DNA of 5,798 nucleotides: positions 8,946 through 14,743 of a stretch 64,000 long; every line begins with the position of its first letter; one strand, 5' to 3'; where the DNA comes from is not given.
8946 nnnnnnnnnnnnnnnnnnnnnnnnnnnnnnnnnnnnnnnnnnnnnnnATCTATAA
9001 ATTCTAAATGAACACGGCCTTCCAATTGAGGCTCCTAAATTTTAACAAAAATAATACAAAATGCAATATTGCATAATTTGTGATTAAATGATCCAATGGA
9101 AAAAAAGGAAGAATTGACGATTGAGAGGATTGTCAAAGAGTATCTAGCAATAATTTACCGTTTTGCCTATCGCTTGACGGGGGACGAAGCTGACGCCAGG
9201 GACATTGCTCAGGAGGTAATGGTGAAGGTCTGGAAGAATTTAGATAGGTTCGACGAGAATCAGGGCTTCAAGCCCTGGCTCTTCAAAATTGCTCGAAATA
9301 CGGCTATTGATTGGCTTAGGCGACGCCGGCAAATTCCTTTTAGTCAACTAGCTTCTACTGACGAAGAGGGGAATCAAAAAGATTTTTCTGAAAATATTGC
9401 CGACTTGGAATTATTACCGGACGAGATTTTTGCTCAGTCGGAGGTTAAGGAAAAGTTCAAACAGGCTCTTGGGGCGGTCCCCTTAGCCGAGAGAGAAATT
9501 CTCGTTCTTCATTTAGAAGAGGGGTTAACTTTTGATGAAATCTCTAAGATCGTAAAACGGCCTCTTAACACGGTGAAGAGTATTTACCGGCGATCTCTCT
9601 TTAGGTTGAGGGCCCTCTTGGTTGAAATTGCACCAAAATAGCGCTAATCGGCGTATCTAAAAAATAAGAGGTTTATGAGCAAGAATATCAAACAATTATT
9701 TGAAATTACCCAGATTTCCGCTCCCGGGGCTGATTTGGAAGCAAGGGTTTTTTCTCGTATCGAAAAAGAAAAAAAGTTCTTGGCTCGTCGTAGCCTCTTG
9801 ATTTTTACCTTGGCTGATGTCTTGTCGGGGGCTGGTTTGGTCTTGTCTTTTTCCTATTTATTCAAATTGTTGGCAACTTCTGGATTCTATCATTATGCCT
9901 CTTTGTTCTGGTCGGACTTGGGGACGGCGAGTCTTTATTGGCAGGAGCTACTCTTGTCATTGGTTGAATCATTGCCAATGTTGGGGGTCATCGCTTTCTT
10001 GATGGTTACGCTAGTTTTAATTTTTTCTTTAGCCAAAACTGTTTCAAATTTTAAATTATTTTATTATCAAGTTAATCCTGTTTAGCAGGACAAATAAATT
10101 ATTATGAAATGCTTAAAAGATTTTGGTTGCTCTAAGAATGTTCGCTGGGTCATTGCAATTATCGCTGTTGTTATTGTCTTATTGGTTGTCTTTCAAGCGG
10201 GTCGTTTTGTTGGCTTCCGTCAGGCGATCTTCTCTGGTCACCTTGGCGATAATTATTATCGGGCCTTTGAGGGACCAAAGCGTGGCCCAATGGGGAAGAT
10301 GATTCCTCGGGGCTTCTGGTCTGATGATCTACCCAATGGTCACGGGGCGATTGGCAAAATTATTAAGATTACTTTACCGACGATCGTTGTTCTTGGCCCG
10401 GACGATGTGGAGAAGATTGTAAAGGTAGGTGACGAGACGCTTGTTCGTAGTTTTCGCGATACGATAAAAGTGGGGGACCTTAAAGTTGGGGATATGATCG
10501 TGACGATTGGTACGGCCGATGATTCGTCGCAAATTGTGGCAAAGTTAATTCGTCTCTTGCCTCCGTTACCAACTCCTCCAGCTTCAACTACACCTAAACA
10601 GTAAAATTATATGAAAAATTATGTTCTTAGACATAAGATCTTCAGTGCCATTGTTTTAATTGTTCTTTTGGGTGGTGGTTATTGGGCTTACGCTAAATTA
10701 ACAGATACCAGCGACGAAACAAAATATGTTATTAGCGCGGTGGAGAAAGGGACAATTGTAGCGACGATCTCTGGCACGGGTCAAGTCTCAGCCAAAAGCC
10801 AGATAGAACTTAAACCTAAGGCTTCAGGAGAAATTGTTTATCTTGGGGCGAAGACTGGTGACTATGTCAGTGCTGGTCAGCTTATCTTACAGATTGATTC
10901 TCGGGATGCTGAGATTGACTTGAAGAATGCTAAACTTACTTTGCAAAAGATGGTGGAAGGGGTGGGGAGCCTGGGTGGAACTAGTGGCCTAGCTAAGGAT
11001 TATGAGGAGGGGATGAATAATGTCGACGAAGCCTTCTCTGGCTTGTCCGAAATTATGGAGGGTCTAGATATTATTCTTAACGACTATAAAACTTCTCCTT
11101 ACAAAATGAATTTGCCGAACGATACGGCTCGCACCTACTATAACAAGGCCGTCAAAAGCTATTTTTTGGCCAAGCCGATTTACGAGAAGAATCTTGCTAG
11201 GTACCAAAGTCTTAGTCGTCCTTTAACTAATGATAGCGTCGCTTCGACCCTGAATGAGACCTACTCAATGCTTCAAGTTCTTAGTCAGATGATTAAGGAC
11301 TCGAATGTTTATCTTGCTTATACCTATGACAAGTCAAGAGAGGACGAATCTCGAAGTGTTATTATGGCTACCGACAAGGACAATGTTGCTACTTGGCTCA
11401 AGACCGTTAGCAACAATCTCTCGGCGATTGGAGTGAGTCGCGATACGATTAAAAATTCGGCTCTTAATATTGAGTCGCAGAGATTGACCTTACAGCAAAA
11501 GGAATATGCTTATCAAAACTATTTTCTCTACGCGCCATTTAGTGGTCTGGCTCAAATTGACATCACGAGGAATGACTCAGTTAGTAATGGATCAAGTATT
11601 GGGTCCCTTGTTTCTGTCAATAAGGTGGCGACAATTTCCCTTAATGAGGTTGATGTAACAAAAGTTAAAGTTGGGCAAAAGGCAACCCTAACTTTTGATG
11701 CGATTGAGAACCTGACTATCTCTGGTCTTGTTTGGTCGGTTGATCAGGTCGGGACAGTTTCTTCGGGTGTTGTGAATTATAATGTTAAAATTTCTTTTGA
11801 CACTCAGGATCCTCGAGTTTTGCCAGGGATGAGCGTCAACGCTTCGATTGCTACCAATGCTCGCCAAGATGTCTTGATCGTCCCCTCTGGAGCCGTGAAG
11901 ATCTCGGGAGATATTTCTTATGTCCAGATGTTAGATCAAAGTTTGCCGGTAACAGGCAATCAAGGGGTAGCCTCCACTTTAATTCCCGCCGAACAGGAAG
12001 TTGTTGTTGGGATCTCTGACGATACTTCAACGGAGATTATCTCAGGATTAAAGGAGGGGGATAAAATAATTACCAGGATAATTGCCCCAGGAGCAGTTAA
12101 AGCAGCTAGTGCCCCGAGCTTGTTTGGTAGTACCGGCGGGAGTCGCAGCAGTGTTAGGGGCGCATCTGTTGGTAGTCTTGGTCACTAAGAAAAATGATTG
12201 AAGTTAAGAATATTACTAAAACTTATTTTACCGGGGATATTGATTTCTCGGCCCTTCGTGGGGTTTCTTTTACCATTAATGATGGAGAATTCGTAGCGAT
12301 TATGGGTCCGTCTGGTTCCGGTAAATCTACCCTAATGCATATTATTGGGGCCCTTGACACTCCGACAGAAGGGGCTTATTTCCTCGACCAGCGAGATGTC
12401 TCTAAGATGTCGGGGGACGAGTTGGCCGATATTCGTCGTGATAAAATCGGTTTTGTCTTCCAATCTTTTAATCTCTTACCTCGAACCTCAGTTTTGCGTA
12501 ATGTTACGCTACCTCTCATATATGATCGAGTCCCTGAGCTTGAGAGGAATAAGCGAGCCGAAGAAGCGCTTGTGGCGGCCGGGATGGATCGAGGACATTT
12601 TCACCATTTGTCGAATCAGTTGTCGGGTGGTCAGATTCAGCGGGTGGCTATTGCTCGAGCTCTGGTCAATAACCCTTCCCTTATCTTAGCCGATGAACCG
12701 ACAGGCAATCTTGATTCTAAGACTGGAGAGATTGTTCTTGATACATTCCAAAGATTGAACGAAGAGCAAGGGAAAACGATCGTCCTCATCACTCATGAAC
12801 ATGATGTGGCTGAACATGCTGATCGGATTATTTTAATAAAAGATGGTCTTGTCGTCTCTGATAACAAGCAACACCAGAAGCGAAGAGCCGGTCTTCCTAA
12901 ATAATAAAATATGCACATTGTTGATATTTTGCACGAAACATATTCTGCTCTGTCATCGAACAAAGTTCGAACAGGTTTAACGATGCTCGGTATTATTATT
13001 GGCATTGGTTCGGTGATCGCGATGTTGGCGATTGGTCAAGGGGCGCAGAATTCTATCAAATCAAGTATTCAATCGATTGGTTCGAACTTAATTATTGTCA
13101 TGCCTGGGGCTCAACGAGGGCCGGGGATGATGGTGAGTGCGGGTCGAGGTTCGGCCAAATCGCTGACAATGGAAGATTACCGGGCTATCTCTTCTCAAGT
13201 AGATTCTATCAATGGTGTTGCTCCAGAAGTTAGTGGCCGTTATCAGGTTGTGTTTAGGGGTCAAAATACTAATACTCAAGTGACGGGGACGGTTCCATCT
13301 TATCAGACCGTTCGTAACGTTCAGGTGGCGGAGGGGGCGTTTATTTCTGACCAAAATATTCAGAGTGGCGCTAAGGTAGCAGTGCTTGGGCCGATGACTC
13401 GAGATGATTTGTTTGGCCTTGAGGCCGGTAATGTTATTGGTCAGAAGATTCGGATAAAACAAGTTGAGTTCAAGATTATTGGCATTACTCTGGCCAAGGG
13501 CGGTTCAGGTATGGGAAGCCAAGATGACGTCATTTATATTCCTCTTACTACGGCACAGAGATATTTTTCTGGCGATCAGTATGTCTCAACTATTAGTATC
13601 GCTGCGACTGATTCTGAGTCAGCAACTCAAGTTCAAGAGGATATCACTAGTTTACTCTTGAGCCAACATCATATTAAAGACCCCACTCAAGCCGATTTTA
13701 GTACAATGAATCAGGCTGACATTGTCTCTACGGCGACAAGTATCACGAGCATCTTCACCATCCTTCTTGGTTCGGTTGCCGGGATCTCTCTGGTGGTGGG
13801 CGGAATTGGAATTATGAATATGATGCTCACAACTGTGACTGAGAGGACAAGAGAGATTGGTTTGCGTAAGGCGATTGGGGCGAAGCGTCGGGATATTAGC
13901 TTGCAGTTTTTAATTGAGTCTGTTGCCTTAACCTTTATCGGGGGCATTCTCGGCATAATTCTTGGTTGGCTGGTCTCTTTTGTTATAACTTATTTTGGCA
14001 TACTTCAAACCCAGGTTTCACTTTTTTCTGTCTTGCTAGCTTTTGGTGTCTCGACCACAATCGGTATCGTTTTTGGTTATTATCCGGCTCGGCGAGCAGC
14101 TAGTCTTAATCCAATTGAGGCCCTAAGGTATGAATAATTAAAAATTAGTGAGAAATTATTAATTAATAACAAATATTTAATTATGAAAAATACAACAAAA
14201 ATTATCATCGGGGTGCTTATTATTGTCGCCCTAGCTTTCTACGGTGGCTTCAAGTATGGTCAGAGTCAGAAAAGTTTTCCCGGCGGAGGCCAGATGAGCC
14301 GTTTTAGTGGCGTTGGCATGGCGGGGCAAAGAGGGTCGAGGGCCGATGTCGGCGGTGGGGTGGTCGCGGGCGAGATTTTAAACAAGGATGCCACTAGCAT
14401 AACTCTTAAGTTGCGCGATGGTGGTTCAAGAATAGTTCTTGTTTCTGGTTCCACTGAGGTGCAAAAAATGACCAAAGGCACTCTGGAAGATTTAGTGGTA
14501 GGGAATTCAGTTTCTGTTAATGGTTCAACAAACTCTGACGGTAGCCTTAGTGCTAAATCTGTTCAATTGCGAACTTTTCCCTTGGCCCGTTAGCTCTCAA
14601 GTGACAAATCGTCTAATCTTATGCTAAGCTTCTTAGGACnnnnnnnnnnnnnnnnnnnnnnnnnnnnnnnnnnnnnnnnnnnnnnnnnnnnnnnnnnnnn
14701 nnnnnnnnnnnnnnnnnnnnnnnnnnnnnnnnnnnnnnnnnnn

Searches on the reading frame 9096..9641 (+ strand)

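Call 38: search_protein_families(library=pfam, proteins=[window:9096-9641:+])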
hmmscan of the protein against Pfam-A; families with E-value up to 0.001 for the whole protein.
window:9096-9641:+ (181 aa): 4 families
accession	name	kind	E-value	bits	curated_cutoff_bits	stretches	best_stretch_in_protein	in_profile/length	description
PF04542.20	Sigma70_r2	-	7.5e-23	80.5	24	1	13-78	2-69/71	Sigma-70 region 2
PF04545.22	Sigma70_r4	-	4.7e-09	36.1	24.1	1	124-172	1-49/50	Sigma-70, region 4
PF08281.18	Sigma70_r4_2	-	3.8e-08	33.3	25.7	1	119-168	2-51/54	Sigma-70, region 4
PF22029.2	PhyR_sigma2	-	1.9e-05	25.1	27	1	19-65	7-53/55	Sigma2 domain of PhyR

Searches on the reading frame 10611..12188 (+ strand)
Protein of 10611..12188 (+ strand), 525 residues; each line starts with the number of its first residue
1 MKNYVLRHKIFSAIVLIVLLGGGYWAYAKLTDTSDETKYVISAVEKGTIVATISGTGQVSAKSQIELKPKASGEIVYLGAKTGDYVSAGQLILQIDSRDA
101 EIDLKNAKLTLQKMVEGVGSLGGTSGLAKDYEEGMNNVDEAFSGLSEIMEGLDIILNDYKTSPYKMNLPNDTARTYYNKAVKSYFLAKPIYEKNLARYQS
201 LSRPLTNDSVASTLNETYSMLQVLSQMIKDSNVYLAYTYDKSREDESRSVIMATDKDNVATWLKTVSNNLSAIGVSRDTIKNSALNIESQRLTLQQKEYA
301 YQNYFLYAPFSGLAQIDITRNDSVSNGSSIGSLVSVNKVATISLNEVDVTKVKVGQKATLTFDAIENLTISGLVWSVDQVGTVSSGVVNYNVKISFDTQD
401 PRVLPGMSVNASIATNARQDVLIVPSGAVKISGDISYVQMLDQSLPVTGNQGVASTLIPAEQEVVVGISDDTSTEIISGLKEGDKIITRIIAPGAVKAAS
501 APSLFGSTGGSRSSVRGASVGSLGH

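Call 38: search_protein_families(library=pfam, proteins=[window:10611-12188:+])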
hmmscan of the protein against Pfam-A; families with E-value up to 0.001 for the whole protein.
window:10611-12188:+ (525 aa): 2 families
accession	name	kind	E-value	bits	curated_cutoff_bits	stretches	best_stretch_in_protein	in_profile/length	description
PF13437.12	HlyD_3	-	4.3e-09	37.5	22.2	1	306-406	2-106/106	HlyD family secretion protein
PF16576.10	HlyD_D23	-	4.6e-09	36.3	30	1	263-408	79-213/214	Barrel-sandwich domain of CusB or HlyD membrane-fusion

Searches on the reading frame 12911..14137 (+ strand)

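Call 8: search_protein_families(library=pfam, proteins=[window:12911-14137:+])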
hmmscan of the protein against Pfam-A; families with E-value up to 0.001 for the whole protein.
window:12911-14137:+ (408 aa): 2 families
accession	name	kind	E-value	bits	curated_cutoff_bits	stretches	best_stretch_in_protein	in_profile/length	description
PF12704.14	MacB_PCD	-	8.9e-52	176.8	27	1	21-247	1-206/207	MacB-like periplasmic core domain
PF02687.27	FtsX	-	2.4e-20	73.2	25.5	1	288-401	2-120/120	FtsX-like permease C-terminal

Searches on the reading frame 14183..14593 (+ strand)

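Call 8: search_protein_families(library=pfam, proteins=[window:14183-14593:+])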
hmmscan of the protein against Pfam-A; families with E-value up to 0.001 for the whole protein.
window:14183-14593:+ (136 aa): 1 family
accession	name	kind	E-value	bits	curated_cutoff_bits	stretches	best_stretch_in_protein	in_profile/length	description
PF18914.6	DUF5666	-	1.3e-05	25.8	27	1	63-127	2-59/60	Domain of unknown function (DUF5666)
